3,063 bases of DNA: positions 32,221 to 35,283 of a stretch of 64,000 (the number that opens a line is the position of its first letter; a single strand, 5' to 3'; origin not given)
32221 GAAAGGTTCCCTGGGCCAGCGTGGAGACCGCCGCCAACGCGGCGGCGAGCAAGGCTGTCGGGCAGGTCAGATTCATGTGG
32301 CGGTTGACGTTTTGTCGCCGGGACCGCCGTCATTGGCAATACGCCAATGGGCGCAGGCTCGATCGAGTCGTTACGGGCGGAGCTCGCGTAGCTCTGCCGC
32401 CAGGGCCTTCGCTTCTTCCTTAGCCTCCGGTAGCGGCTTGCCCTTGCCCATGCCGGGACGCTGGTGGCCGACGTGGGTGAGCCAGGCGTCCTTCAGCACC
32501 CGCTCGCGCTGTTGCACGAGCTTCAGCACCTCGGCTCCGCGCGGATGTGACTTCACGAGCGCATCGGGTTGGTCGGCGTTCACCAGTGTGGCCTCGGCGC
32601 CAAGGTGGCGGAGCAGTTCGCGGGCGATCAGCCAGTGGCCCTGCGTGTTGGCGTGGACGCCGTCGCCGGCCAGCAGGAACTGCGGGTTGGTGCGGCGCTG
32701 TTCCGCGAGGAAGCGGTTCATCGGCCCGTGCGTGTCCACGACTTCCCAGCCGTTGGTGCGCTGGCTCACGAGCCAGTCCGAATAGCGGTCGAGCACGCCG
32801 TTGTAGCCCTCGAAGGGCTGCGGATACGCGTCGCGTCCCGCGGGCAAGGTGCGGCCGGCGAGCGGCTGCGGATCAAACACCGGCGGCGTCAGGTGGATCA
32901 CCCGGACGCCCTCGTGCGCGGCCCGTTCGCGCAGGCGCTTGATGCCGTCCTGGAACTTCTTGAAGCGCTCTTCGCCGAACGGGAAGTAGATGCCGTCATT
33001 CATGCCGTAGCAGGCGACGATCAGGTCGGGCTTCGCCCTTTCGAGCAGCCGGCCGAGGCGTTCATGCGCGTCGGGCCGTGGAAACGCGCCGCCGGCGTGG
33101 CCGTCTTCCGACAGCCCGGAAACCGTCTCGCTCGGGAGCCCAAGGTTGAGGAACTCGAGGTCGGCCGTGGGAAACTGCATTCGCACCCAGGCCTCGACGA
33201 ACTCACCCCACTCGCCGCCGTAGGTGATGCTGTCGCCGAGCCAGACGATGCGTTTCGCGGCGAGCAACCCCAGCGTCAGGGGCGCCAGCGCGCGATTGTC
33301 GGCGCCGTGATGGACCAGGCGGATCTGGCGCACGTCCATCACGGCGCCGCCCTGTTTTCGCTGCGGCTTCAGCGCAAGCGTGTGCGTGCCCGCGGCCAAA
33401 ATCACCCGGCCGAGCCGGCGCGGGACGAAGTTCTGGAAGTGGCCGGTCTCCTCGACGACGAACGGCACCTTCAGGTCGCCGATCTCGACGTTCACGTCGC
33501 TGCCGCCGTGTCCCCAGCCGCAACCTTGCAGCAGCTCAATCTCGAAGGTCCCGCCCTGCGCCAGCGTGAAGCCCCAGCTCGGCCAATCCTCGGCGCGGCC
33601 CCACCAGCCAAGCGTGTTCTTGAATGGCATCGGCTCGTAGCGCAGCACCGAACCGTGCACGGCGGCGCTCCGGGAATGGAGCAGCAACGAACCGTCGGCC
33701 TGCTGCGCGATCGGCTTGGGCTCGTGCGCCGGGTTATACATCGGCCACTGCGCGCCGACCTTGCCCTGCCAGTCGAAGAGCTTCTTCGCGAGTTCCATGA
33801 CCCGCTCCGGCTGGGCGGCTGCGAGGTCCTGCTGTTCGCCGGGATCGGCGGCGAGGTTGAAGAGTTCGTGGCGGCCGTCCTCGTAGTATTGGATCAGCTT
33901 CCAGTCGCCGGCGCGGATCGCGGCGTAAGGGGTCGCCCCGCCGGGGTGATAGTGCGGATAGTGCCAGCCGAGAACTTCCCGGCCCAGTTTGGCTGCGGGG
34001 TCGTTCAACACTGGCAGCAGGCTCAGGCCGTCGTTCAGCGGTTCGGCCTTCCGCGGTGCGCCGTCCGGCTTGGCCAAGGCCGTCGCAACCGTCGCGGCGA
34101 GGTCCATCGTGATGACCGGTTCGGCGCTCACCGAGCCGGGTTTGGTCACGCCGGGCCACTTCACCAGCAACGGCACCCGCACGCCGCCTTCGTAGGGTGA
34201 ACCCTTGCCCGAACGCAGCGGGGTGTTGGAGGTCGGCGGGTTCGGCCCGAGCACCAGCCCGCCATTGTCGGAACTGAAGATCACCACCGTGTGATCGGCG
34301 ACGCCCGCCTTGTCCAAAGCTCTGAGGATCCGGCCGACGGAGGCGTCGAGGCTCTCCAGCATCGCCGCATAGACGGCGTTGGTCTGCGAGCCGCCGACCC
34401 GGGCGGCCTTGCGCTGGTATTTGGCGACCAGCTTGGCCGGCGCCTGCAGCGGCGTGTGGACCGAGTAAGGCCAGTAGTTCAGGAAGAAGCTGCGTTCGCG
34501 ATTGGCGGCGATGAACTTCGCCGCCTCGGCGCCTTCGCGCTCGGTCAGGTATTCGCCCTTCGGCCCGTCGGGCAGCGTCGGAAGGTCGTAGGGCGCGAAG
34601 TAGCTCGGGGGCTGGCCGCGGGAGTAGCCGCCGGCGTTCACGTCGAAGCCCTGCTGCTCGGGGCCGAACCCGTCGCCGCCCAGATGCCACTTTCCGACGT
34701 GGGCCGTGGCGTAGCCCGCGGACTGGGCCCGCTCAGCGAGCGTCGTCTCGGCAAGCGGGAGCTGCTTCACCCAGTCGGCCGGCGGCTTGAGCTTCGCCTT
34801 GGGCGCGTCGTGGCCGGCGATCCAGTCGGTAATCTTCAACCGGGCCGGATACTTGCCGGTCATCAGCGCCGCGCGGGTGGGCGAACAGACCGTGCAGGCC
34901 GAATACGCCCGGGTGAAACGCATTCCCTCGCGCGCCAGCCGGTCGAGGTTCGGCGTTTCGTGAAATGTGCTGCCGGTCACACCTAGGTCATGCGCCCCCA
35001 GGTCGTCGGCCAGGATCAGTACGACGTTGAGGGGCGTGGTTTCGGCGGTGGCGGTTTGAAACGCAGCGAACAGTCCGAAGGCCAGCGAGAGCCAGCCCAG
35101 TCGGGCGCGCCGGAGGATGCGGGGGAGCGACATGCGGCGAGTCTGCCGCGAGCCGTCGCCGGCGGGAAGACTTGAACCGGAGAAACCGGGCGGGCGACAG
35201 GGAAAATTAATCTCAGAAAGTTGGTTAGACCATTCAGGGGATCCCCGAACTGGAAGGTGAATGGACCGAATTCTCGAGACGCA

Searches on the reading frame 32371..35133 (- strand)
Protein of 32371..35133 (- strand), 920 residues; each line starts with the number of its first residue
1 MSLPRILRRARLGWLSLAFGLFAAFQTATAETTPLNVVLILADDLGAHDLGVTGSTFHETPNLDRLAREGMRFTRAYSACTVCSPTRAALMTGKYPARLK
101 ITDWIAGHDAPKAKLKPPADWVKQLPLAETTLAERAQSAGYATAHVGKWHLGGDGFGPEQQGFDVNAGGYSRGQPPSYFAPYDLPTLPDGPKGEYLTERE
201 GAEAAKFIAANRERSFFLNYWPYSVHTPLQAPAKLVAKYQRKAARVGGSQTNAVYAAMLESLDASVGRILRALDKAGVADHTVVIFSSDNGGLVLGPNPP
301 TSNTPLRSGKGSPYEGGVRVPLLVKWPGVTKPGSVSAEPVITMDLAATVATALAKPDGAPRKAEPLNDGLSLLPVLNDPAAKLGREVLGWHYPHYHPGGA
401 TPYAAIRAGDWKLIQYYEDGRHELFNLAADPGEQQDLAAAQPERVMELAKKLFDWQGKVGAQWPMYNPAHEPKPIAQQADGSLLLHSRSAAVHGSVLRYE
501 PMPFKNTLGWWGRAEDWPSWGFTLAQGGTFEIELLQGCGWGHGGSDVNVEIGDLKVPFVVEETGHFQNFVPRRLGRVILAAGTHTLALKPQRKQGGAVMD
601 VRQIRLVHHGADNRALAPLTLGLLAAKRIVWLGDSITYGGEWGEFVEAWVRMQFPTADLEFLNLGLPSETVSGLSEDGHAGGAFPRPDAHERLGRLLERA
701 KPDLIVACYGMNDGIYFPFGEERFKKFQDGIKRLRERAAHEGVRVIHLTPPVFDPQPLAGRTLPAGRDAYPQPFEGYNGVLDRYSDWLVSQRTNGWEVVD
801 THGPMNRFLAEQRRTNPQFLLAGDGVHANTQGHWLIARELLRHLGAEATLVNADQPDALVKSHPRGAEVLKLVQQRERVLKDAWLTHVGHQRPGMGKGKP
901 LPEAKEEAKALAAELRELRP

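Call 9: search_protein_families(library=pfam, proteins=[window:32371-35133:-], max_evalue=0.01)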
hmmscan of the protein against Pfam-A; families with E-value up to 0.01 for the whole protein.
window:32371-35133:- (920 aa): 6 families
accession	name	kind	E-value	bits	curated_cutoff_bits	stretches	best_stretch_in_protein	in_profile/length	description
PF00884.28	Sulfatase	-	7.2e-56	190.1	25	1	36-352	2-298/301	Sulfatase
PF13472.12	Lipase_GDSL_2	-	7.6e-15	56.3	32.9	1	632-834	2-177/178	GDSL-like Lipase/Acylhydrolase family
PF16347.10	SGSH_C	-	6.9e-14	52.7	29.3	1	314-442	12-136/154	N-sulphoglucosamine sulphohydrolase, C-terminal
PF01663.27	Phosphodiest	-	4.1e-11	43.5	23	1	37-291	1-220/342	Type I phosphodiesterase / nucleotide pyrophosphatase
PF00657.28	Lipase_GDSL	-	4.5e-09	37.2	23.6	1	629-839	1-207/208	GDSL-like Lipase/Acylhydrolase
PF04311.20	DUF459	-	0.00018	21.3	27.2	1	690-841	48-195/197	Protein of unknown function (DUF459)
